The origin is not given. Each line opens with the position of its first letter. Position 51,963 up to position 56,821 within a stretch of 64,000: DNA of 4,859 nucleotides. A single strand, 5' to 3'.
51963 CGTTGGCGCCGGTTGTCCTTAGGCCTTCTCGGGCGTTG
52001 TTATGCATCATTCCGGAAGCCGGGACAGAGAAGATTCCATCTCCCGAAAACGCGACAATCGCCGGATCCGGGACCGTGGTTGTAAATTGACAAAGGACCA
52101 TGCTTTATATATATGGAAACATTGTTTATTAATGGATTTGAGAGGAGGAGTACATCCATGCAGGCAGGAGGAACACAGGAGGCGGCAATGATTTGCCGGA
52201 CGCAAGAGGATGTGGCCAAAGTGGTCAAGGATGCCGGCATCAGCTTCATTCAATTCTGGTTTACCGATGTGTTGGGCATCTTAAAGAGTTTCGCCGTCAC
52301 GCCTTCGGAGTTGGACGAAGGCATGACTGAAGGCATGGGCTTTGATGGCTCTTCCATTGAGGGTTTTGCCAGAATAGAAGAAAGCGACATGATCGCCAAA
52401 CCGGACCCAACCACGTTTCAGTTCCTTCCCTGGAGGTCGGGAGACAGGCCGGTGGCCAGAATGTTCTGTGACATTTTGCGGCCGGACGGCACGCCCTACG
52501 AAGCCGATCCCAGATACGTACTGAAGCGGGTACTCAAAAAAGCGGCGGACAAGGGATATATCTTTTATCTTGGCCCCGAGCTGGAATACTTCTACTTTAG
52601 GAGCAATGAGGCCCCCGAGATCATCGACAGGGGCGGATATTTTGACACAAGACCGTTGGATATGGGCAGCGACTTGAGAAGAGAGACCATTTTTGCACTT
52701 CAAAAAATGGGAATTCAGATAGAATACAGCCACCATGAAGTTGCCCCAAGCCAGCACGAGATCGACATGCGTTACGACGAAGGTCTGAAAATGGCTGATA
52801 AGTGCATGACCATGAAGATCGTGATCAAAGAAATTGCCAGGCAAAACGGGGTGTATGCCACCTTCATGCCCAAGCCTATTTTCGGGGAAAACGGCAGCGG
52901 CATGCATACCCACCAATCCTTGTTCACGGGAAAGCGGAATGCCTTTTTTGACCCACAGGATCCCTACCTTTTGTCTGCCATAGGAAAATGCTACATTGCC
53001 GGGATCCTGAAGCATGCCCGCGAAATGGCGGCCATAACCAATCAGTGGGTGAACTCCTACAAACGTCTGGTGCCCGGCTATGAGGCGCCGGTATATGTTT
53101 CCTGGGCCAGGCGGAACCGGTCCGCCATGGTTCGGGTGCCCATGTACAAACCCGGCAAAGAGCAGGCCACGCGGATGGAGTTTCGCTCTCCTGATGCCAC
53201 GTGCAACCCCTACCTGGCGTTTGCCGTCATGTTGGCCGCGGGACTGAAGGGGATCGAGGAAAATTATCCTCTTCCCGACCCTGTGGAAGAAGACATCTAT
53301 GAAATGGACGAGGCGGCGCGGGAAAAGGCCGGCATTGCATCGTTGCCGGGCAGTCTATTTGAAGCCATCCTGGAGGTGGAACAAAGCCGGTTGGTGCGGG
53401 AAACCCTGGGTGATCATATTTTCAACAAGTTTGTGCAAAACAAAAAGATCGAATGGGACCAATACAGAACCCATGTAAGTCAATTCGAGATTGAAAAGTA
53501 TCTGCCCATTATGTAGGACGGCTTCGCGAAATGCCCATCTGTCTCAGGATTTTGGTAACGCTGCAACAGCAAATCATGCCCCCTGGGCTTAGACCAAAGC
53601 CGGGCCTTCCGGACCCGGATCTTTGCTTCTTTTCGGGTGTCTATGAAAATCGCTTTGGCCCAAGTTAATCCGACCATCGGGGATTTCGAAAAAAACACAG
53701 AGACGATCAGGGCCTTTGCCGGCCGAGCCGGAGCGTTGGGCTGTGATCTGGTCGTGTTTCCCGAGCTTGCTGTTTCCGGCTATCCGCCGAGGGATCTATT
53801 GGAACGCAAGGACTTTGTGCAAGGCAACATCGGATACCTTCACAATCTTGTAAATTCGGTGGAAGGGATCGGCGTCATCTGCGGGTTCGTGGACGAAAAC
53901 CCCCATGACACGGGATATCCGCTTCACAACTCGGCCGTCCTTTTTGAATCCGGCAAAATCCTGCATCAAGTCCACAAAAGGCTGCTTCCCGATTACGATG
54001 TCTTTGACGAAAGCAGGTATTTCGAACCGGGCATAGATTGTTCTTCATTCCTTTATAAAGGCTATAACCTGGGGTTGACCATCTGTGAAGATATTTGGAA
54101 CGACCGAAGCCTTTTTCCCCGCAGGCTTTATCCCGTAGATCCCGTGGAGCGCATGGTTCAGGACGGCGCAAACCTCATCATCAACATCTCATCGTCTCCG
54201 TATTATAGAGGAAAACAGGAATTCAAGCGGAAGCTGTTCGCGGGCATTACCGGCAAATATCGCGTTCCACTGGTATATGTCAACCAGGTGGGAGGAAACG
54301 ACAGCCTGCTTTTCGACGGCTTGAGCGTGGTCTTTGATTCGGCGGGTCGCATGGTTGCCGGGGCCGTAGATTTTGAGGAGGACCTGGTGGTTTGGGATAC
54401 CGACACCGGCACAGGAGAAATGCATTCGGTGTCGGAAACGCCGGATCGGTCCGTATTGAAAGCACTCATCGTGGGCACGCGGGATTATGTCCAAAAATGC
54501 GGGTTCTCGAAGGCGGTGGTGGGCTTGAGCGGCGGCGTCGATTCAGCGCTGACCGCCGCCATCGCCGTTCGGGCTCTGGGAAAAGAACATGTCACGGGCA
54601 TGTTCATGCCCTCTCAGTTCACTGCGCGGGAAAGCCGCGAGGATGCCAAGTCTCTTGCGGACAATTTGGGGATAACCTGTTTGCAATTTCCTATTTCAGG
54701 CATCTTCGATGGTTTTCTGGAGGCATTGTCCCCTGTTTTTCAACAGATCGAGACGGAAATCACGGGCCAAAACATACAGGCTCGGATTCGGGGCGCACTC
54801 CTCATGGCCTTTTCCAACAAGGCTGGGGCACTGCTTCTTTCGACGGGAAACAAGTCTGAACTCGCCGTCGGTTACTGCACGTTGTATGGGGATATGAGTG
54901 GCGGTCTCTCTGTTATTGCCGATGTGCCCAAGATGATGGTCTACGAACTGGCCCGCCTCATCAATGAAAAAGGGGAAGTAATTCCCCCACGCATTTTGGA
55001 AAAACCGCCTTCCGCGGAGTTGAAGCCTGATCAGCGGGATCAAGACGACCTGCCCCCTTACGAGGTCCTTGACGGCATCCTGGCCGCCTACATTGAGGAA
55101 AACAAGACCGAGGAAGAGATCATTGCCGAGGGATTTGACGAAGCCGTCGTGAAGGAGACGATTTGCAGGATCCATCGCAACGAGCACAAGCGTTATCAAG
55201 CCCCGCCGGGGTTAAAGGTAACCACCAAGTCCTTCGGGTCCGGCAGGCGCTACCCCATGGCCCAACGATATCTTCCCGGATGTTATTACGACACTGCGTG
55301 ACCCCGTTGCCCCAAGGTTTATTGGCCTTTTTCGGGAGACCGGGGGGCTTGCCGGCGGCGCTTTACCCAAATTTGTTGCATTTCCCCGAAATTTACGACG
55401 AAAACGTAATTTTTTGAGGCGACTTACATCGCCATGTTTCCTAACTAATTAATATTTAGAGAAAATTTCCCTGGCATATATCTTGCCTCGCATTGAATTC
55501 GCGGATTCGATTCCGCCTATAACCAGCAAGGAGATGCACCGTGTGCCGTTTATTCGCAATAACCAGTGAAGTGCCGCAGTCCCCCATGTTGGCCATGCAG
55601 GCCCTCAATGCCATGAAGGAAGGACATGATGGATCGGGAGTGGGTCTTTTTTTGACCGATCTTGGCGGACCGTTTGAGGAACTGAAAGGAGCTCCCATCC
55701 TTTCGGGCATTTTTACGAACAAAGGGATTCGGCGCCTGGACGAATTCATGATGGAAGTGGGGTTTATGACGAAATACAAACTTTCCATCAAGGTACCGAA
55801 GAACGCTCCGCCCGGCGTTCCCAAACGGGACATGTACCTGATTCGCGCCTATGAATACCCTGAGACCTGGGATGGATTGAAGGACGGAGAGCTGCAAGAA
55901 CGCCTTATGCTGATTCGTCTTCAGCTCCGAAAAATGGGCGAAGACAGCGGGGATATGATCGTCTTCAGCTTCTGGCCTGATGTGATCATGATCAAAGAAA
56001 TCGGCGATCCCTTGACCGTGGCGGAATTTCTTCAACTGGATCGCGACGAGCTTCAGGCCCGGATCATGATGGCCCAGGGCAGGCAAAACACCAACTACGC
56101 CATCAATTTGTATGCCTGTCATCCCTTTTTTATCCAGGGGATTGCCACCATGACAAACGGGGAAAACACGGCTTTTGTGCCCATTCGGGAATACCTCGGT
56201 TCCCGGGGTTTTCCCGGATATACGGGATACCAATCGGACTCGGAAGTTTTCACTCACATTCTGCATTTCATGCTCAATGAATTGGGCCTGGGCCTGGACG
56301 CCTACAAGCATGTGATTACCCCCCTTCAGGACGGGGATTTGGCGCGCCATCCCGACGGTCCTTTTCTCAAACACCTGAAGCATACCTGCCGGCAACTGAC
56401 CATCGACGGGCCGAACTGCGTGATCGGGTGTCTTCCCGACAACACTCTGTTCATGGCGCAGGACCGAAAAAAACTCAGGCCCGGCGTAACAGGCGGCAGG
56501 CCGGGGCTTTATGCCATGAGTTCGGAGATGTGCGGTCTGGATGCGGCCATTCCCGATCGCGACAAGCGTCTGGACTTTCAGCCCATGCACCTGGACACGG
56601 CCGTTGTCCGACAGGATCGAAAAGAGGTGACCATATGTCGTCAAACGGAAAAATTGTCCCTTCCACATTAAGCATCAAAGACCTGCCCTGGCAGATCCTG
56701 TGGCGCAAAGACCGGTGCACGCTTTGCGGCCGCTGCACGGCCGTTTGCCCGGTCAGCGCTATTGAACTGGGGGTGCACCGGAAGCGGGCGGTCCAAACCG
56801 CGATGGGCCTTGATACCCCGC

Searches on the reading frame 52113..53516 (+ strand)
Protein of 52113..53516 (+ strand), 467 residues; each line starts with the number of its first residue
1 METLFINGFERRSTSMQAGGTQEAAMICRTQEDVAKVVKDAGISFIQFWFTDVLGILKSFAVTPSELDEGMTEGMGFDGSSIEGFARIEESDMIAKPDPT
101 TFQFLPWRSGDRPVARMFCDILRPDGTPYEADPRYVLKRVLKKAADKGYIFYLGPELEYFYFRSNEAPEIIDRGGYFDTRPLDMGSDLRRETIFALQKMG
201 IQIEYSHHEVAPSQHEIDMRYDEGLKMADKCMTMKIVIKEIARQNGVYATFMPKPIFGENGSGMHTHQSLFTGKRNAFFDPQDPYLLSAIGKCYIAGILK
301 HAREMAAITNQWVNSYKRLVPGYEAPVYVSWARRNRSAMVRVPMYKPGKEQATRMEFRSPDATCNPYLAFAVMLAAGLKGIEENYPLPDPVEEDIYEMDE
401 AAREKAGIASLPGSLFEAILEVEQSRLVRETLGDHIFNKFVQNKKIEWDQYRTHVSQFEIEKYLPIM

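Call 16: search_protein_families(library=pfam, proteins=[window:52113-53516:+], max_evalue=0.0001)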
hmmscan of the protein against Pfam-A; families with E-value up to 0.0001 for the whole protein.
window:52113-53516:+ (467 aa): 2 families
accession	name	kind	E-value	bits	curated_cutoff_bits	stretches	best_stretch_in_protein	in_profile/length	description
PF00120.29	Gln-synt_C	-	9.4e-130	433.1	24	1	130-463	1-344/344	Glutamine synthetase, catalytic domain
PF03951.24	Gln-synt_N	-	2.3e-29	101.3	33.4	1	43-124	2-82/82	Glutamine synthetase, beta-Grasp domain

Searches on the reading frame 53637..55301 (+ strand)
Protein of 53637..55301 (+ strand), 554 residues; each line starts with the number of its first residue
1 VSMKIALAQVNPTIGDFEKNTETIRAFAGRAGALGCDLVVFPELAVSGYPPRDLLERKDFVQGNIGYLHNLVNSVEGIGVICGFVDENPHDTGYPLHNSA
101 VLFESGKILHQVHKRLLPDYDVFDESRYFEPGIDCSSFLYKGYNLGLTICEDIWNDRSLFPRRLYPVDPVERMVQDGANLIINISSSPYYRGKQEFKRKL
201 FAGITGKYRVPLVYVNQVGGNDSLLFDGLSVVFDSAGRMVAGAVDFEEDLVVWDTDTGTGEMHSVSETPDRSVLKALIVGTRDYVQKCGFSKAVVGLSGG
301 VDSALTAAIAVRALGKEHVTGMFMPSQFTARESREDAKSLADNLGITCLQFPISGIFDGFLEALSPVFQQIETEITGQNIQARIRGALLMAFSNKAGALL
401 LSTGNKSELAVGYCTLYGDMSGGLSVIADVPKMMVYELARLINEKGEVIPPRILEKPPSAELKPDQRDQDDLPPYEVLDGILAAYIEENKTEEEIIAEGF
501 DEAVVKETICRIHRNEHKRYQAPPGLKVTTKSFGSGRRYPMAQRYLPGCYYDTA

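Call 16: search_protein_families(library=pfam, proteins=[window:53637-55301:+], max_evalue=0.0001)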
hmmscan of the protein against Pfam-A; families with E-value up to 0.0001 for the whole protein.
window:53637-55301:+ (554 aa): 2 families
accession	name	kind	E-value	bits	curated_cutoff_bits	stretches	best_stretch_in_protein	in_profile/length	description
PF02540.23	NAD_synthase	-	2.5e-76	256.4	21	1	276-521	4-241/242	NAD synthase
PF00795.27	CN_hydrolase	-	2.2e-23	83.3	23.2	1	4-256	1-247/256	Carbon-nitrogen hydrolase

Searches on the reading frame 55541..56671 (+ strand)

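Call 16: search_protein_families(library=pfam, proteins=[window:55541-56671:+], max_evalue=0.0001)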
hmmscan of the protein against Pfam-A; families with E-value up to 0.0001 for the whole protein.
window:55541-56671:+ (376 aa): 0 families

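Call 75: search_protein_families(library=ncbifam, proteins=[window:55541-56671:+], max_evalue=0.001)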
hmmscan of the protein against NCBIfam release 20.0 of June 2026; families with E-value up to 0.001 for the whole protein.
window:55541-56671:+ (376 aa): 0 families

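Call 86: search_protein_families(library=pfam, proteins=[window:55541-56671:+], max_evalue=1)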
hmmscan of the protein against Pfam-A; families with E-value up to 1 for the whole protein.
window:55541-56671:+ (376 aa): 2 families
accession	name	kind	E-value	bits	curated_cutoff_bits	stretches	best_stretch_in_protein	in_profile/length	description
PF13522.11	GATase_6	-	0.0086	16.5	27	1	190-247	27-79/130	Glutamine amidotransferase domain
PF13230.11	GATase_4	-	0.29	10.5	23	0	1-38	1-42/272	Glutamine amidotransferases class-II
